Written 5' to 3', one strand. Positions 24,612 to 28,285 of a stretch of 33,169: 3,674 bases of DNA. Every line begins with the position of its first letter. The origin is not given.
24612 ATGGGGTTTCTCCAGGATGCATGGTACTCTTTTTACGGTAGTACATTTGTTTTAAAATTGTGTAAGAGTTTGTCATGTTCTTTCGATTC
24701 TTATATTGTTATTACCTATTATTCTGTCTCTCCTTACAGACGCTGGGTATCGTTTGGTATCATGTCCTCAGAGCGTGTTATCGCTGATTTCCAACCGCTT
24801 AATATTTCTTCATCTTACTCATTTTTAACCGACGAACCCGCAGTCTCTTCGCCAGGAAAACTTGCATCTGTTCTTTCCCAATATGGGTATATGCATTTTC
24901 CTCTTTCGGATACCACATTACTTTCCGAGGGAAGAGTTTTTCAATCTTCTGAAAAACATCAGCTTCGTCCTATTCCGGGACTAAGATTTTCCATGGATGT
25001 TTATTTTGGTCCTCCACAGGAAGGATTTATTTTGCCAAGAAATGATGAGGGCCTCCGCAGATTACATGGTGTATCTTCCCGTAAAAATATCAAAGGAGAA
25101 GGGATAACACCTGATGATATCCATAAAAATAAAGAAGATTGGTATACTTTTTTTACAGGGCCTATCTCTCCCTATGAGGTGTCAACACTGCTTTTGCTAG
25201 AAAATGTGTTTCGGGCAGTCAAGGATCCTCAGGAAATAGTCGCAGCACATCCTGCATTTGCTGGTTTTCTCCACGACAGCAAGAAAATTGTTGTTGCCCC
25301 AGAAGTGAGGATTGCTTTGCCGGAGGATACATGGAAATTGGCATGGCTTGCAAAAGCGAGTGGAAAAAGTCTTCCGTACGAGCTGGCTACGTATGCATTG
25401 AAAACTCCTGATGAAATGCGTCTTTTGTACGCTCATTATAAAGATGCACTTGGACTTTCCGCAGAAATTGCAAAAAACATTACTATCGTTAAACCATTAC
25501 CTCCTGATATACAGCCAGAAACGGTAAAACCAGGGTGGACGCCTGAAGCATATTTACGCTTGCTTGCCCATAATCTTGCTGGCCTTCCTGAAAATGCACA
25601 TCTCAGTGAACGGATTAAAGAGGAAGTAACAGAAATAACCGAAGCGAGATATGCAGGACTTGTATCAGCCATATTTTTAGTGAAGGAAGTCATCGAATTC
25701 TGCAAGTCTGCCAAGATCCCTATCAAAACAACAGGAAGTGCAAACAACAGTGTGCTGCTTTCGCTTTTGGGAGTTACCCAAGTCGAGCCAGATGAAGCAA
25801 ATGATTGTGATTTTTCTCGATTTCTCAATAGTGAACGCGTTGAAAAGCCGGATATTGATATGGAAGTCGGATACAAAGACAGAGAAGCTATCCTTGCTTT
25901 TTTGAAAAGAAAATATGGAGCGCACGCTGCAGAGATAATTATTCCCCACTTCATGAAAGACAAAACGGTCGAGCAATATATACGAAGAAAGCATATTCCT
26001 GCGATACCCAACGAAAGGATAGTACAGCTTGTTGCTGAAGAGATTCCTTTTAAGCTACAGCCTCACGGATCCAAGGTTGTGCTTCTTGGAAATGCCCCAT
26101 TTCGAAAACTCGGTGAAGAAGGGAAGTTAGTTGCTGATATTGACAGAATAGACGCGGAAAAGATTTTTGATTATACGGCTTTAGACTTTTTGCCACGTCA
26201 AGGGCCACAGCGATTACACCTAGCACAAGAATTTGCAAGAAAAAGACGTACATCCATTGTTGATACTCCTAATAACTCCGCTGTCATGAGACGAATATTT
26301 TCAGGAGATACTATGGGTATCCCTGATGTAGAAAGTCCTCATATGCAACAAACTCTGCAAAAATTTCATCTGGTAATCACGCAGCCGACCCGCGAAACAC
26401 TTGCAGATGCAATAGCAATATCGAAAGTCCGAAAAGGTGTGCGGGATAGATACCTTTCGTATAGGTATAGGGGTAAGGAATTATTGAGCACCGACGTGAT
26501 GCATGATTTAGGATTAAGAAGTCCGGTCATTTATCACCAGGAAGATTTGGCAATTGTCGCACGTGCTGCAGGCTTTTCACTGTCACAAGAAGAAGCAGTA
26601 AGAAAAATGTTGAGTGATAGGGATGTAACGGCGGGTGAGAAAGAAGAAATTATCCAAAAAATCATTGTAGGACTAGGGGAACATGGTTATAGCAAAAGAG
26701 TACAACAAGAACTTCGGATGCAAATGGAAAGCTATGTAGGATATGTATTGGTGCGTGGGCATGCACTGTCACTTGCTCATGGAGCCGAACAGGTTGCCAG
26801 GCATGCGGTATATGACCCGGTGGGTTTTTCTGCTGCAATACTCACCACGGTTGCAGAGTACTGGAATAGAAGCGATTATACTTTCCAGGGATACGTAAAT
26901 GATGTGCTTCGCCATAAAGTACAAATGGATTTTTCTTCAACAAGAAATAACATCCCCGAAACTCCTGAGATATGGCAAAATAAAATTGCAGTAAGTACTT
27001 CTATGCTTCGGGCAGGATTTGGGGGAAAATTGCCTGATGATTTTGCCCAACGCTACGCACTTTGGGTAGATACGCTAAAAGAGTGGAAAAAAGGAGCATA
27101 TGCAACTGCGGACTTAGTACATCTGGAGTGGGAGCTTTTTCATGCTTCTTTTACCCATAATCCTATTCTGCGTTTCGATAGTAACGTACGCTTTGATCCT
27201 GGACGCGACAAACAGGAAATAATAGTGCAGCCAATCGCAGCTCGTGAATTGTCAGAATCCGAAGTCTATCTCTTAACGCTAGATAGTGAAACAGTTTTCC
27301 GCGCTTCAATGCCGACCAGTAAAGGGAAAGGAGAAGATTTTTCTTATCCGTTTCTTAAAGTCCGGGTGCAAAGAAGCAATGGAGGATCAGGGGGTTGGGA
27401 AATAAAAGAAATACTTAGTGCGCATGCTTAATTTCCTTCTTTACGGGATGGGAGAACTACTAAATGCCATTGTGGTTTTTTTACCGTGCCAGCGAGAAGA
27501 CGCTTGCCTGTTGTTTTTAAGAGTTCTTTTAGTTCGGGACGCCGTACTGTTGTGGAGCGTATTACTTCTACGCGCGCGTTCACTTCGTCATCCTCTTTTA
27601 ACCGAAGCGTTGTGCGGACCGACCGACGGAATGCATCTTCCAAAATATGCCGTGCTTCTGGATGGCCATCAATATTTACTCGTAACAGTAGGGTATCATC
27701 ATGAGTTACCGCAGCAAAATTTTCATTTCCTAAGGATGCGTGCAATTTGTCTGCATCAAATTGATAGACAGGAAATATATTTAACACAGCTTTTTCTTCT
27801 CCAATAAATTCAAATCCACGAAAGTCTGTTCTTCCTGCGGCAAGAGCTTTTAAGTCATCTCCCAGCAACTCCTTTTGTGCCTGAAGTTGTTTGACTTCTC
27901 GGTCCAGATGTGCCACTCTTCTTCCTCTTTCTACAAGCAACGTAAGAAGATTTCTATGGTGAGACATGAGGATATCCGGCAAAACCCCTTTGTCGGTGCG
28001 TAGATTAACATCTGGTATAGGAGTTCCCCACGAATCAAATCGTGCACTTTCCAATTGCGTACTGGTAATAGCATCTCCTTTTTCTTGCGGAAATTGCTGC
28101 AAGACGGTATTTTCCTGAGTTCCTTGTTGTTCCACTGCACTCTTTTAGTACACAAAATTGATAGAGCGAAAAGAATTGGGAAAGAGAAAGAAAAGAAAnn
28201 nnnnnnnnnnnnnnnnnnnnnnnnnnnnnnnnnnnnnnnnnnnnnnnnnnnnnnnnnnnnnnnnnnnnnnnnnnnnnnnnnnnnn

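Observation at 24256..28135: Uncharacterised three-gene locus built around a second, divergent DnaE-like polymerase next to canonical dnaE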

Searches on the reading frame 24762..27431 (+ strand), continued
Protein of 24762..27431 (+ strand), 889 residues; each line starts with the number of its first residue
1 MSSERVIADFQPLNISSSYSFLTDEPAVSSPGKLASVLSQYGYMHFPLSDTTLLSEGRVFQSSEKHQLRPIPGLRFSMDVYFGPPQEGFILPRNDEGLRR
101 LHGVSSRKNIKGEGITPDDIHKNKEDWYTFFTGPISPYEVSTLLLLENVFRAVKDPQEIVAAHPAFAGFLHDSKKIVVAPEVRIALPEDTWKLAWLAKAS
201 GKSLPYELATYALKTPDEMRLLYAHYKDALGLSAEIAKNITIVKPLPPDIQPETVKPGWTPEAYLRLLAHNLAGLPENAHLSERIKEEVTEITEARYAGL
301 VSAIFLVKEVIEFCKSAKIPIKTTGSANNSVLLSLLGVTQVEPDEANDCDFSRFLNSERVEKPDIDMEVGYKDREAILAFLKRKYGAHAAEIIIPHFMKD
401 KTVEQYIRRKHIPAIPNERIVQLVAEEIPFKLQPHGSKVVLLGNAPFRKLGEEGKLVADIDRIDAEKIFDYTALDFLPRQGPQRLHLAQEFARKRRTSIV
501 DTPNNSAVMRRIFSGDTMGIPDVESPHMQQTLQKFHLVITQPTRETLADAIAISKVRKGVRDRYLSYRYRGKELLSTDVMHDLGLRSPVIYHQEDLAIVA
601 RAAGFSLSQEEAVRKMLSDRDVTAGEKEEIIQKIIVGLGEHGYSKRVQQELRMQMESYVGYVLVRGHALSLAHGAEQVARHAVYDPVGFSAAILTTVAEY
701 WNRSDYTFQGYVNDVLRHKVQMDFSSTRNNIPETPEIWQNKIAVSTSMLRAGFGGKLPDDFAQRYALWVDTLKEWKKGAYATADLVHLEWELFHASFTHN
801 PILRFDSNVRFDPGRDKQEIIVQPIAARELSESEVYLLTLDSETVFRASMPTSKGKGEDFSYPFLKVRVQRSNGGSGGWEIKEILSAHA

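Call 118: list_cluster_members(proteins=[L081:1872-2768:-, L087:4101-5096:-, L083:2885-3637:-, L091:1780-3606:-, L092:6807-7988:+, L088:1169-2674:+, L082:16619-17272:-, L084:13469-15514:+, L085:4947-5897:+, L089:5688-6836:-])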
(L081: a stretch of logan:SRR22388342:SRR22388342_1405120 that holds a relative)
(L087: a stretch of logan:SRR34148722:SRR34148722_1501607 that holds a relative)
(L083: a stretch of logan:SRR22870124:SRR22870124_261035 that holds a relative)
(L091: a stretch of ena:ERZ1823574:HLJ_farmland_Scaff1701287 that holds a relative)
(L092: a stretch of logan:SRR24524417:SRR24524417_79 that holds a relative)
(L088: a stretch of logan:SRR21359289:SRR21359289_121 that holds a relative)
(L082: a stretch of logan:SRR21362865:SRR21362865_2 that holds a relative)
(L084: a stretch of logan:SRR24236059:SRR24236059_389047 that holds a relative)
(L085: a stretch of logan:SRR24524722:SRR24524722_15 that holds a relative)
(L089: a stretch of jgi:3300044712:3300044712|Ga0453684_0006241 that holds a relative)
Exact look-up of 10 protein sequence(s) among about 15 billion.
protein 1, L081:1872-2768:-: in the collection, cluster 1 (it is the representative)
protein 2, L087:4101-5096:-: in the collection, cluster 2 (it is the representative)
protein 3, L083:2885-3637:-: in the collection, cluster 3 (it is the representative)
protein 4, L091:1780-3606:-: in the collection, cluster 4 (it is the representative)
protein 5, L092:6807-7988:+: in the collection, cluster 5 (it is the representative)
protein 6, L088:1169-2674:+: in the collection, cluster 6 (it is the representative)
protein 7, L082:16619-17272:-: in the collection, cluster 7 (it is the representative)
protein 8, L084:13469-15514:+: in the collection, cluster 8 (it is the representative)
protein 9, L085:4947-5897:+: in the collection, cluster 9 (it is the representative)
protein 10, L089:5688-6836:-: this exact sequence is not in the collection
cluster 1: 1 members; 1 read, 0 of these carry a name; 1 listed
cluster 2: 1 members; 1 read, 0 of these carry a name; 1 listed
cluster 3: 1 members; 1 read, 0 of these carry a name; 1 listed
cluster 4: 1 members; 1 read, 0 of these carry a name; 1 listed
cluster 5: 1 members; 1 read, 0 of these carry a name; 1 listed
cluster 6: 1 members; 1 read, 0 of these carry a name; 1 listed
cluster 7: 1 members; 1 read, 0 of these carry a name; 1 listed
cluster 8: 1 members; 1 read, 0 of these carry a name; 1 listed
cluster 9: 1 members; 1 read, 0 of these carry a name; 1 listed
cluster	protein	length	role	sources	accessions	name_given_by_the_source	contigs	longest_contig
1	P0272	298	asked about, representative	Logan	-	-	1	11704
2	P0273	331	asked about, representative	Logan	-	-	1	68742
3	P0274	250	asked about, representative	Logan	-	-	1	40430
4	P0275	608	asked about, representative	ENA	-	-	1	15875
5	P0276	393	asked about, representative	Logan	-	-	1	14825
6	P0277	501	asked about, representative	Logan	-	-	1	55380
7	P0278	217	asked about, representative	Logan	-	-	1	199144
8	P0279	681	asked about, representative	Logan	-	-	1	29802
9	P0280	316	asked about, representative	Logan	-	-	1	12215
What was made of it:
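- Tried and rejected: Cluster names were uninformative because every cluster is an unnamed singleton (call 118).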

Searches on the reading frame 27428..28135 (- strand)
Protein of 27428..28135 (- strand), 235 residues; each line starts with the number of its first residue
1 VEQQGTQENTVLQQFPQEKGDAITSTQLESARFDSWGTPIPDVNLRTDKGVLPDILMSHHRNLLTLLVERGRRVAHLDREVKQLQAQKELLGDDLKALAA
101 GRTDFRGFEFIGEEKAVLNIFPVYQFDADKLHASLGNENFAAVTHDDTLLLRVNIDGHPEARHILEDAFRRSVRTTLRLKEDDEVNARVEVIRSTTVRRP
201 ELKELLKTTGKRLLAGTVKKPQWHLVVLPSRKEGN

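Call 3: search_protein_families(library=pfam, proteins=[window:27428-28135:-], max_evalue=1)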
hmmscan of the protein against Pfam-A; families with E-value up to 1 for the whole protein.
window:27428-28135:- (235 aa): 0 families

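Call 4: search_protein_families(library=ncbifam, proteins=[window:27428-28135:-], max_evalue=1)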
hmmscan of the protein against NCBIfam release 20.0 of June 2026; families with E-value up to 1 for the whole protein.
window:27428-28135:- (235 aa): 0 families

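Call 5: search_protein_families(library=padloc, proteins=[window:27428-28135:-], max_evalue=1)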
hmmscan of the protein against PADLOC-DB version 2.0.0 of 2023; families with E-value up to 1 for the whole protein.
window:27428-28135:- (235 aa): 0 families

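Call 6: search_protein_families(library=phrogs, proteins=[window:27428-28135:-], max_evalue=1)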
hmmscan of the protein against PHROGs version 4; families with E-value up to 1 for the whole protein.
window:27428-28135:- (235 aa): 0 families

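Call 8: find_homologous_proteins(query=window:27428-28135:-, max_evalue=0.01)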
Query window:27428-28135:- (235 aa): 1 proteins with E <= 0.01 among 988 candidates.
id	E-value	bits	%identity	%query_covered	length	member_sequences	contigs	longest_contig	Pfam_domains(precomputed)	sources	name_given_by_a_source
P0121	8.5e-150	514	100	100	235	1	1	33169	-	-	-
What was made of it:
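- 27428..28135 (-): 235-aa orphan ORF, 63 nt downstream of dnaE on the same strand and convergent with the polymerase. It has a long predicted helix followed by an alpha/beta region. Only a self hit (call 8).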

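Call 48: search_solved_structures(query=window:27428-28135:-, max_evalue=10)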
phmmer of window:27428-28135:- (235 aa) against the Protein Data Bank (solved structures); distinct sequences matched with E-value up to 10: 0.

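Call 82: predict_structure(protein=window:27428-28135:-)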
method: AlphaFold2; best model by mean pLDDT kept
length: 235 residues; sequences in the alignment: 1
mean_pLDDT: 45.1   pTM: 0.30
mean pLDDT of the five models: 45.1, 43.8, 41.8, 35.2, 33.5
residues with pLDDT >= 90: 0; 70-90: 7; 50-70: 69; < 50: 159
segments of 3 or more residues with pLDDT < 50: 1-31, 35-55, 97-126, 138-154, 183-235
pLDDT, mean of each block of 10 residues (from residue 1): 38 37 36 46 45 50 60 71 69 53 33 28 45 51 32 51 62 53 46 36 41 32 32 30
secondary structure, 60 per line:
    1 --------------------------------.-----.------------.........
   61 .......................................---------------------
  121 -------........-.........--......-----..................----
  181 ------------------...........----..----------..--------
elements in order: H52-99 H128-135 E140-145 E148-153 H159-176 H199-209
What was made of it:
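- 27428..28135 (-): The single-sequence AF2 model is poor, pLDDT 45 (call 82).
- Checked: One small correction: the 'coiled coil' in the 235-aa ORF is only a long helix (residues 52-99) in a low-confidence model (call 82).
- Tried and rejected: The single-sequence model was too poor to search with (call 82).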

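Call 103: search_dna_similar(query=window:27428-28135:-, collection=phages, mode=protein, max_rows=10, max_evalue=1)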
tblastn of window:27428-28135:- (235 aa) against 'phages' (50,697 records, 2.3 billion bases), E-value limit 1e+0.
No match.

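Call 110: search_solved_structures(query=A3, max_evalue=10)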
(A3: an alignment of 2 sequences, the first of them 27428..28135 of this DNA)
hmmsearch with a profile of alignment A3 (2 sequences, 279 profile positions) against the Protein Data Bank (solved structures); distinct sequences matched with E-value up to 10: 1.
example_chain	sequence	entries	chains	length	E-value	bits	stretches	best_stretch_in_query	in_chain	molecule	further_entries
5o9e_A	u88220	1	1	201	0.73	12.6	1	53-83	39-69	Putative U3 small nucleolar ribonucleoprotein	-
